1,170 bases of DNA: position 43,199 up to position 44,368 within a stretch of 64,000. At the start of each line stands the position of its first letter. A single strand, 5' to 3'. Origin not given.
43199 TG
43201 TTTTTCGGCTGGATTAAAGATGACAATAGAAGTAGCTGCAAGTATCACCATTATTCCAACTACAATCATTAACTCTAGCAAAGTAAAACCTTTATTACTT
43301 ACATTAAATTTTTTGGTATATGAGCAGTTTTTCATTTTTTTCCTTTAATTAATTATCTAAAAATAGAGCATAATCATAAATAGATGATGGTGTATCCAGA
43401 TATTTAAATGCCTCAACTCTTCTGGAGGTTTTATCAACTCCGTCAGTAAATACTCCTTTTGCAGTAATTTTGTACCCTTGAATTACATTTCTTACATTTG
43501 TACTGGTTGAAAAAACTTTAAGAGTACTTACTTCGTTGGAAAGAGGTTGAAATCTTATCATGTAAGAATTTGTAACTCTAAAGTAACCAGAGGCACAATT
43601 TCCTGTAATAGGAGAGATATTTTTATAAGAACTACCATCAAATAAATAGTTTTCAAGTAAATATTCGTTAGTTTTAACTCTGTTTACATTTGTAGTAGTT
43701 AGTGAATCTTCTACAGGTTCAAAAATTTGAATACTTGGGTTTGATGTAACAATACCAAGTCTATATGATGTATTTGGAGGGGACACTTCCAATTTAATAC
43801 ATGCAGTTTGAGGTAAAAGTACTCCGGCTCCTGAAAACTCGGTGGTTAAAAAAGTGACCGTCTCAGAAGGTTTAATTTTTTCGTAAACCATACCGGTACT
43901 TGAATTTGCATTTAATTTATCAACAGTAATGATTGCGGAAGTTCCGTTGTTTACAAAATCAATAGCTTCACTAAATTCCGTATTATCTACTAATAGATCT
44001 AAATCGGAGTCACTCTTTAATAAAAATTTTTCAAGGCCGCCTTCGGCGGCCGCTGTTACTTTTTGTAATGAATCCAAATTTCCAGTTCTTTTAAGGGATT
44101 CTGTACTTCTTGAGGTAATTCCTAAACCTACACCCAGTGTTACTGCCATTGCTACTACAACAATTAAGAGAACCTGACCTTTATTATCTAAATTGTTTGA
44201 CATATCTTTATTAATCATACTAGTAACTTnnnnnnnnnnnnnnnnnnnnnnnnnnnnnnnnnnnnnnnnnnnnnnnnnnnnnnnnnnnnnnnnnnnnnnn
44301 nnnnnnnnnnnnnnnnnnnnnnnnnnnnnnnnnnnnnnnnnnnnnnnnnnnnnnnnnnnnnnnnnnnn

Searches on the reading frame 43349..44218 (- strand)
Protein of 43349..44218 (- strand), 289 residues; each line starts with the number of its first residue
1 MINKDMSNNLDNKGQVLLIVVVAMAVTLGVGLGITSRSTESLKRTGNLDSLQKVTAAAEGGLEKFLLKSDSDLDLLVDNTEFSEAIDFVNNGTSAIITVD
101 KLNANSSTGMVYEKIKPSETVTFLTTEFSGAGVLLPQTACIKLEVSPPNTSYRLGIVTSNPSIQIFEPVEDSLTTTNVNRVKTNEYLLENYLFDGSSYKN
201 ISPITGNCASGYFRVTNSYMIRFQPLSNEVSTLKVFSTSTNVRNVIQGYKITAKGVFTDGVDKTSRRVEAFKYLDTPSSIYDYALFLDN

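Call 5: search_protein_families(library=pfam, proteins=[window:43349-44218:-], max_evalue=0.1)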
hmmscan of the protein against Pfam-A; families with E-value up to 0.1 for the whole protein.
window:43349-44218:- (289 aa): 0 families

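Call 6: search_protein_families(library=ncbifam, proteins=[window:43349-44218:-], max_evalue=0.1)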
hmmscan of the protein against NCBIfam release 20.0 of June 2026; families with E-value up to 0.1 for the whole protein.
window:43349-44218:- (289 aa): 1 family
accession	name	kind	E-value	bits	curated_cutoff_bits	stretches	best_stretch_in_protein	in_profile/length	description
NF037980.1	T2SS_GspK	equivalog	0.059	12.9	130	1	13-63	2-52/307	type II secretion system minor pseudopilin GspK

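Call 20: list_cluster_members(proteins=[P0001, window:43349-44218:-, window:48601-49167:-])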
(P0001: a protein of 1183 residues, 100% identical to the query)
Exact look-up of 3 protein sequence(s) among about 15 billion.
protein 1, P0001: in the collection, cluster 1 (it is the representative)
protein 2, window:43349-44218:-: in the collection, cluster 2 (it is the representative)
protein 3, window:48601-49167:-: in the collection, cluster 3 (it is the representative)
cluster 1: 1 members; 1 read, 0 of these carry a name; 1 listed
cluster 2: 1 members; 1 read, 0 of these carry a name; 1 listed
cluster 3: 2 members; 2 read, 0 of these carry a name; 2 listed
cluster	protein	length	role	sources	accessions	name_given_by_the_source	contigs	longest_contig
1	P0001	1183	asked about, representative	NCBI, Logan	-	-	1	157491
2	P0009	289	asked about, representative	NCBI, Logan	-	-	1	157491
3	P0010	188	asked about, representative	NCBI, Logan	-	-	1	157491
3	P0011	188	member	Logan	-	-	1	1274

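Call 42: search_protein_families(library=phrogs, proteins=[window:43349-44218:-], max_evalue=0.1)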
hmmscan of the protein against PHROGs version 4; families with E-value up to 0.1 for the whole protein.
window:43349-44218:- (289 aa): 0 families

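Call 62: search_solved_structures(query=A5, max_evalue=10)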
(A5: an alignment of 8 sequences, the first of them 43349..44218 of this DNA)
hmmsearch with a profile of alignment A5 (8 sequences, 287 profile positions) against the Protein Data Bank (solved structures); distinct sequences matched with E-value up to 10: 43.
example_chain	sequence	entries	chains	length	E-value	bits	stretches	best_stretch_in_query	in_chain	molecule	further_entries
4ojb_A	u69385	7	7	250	0.31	13.6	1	182-235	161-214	Androgen receptor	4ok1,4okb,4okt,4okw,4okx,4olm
4k7a_A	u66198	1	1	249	0.33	13.6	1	184-235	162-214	Androgen receptor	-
4oea_A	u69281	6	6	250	0.33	13.5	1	184-235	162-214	Androgen receptor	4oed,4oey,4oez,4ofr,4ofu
7ztv_A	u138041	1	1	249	0.4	13.3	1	184-235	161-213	Androgen receptor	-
7ztx_A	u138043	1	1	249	0.44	13.1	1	185-235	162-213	Androgen receptor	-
7zu1_A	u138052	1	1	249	0.46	13.1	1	185-235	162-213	Androgen receptor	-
6sy9_A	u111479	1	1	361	0.5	13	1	31-99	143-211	Response regulator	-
1z95_A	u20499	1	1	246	0.51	12.9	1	185-235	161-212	Androgen Receptor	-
3rlj_A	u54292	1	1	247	0.53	12.9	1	185-235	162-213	Androgen receptor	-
2z4j_A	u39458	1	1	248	0.53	12.9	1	185-235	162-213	Androgen receptor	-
1xow_A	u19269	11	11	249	0.53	12.9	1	185-235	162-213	androgen receptor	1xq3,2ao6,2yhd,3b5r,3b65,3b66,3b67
5vo4_A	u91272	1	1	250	0.54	12.8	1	185-235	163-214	Androgen receptor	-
3l3x_A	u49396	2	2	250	0.54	12.8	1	185-235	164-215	Androgen receptor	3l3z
2hvc_A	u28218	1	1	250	0.54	12.8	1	185-235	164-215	Androgen receptor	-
1t5z_A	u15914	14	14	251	0.54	12.8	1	185-235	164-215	Androgen receptor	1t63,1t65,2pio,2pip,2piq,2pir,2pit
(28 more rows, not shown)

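Call 90: find_homologous_proteins(query=A5, max_evalue=0.001)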
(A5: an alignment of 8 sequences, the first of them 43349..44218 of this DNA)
Query A5 (8 sequences) (289 aa, profile of the alignment): 89 proteins with E <= 0.001 among 8000 candidates.
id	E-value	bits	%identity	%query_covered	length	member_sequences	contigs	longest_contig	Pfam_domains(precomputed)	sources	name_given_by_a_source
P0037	2.1e-128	446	40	97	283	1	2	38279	-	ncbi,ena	-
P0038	4.0e-127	442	41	97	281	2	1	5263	-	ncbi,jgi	jgi:hypothetical protein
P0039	1.1e-126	440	40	97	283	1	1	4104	-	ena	-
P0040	2.4e-126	439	42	97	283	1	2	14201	-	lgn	-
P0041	3.6e-126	439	40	97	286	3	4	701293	-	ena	-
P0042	3.8e-126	438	42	97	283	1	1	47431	-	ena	-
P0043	2.4e-125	436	41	97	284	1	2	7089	-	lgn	-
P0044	3.5e-125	435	40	97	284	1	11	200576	-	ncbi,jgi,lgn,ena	-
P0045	3.6e-125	435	41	97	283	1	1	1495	-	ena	-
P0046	8.0e-125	434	39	97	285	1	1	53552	-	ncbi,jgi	jgi:hypothetical protein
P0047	1.0e-124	434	39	97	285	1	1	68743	-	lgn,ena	-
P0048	1.0e-124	434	42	97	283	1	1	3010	-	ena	-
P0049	2.9e-123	429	42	97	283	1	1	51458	-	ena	-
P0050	1.6e-120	420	38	97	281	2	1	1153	-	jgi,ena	jgi:hypothetical protein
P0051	6.0e-119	415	37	98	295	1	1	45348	-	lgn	-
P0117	3.5e-17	81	38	28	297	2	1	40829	-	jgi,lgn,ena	-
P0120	1.4e-10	59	48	20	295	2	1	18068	-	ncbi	ncbi:MAG: hypothetical protein WC243_01470 [Patescibacteria group bacterium]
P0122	5.0e-9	54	34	29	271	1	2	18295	-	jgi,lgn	jgi:Tfp pilus assembly protein PilX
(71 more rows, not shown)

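Call 91: find_encoding_contigs(protein=P0117, flank=9000, max_places=1)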
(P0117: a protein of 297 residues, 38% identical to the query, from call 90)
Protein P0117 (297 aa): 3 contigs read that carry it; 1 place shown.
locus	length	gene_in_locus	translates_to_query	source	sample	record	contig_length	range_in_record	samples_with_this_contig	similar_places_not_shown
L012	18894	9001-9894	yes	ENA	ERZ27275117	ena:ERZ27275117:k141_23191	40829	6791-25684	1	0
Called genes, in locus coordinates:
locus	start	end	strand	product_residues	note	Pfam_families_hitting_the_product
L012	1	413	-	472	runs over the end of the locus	PF02366:PMT, PF13231:PMT_2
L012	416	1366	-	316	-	PF01134:GIDA (faint), PF01266:DAO (faint), PF03486:HI0933_like (faint), PF07992:Pyr_redox_2, PF12831:FAD_oxidored (weak), PF13738:Pyr_redox_3, PF00070:Pyr_redox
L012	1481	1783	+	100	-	-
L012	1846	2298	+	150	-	-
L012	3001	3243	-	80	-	-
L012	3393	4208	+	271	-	-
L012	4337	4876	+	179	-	PF12867:DinB_2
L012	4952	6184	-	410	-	-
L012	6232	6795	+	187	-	-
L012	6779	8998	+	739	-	-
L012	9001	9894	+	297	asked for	-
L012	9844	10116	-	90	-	-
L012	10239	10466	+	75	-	-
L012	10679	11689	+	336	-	PF13310:Virulence_RhuM, PF02661:Fic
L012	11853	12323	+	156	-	-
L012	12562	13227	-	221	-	-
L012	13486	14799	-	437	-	PF04055:Radical_SAM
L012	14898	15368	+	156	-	-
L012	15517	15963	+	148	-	-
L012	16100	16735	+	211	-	PF13563:2_5_RNA_ligase2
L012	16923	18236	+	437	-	PF02310:B12-binding, PF04055:Radical_SAM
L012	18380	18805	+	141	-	-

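Call 92: find_encoding_contigs(protein=P0122, flank=9000, max_places=1)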
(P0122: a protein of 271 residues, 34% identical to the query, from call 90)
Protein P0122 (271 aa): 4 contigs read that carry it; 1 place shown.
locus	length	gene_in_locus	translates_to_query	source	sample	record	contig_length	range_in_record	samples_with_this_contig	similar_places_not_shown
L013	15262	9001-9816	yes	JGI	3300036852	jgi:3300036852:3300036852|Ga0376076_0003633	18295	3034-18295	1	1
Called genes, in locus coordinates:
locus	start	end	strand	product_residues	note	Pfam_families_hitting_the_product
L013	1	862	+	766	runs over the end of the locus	PF00931:NB-ARC, PF13401:AAA_22 (weak)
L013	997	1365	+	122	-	-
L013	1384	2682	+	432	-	PF00155:Aminotran_1_2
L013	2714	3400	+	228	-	PF00106:adh_short, PF08659:KR, PF13561:adh_short_C2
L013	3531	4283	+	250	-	-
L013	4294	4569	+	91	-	-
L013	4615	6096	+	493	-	PF00512:HisKA, PF02518:HATPase_c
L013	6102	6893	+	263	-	PF06750:A24_N_bact, PF01478:Peptidase_A24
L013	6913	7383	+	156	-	PF07963:N_methyl (weak)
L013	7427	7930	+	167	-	PF07963:N_methyl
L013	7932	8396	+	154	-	-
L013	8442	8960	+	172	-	-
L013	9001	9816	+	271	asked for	-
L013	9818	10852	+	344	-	PF11104:PilM_2, PF25216:Volactin (faint), PF14450:FtsA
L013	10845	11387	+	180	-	PF05137:PilN (weak)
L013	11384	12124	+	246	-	-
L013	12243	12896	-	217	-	PF01746:tRNA_m1G_MT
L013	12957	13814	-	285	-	PF12146:Hydrolase_4 (weak)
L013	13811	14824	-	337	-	PF12146:Hydrolase_4, PF00561:Abhydrolase_1, PF12697:Abhydrolase_6 (weak), PF00326:Peptidase_S9 (faint)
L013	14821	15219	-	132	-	-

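Call 93: find_encoding_contigs(protein=P0120, flank=9000, max_places=1)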
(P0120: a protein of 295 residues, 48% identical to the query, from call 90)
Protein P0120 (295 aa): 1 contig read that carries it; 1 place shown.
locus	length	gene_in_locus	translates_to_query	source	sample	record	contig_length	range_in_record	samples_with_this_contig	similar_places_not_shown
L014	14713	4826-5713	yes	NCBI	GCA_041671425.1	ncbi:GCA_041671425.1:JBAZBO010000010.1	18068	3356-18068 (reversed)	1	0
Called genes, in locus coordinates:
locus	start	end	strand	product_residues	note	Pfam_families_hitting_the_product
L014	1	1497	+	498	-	?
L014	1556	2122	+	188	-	-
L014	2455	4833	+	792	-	-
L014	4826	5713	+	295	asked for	-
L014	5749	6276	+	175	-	PF07963:N_methyl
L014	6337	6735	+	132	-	PF07963:N_methyl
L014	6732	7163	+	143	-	PF07963:N_methyl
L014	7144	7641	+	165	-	PF07963:N_methyl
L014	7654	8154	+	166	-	PF07963:N_methyl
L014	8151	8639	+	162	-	-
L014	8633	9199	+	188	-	-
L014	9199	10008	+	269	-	-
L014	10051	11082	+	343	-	PF11104:PilM_2, PF14450:FtsA (weak)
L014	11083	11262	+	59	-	-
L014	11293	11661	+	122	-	-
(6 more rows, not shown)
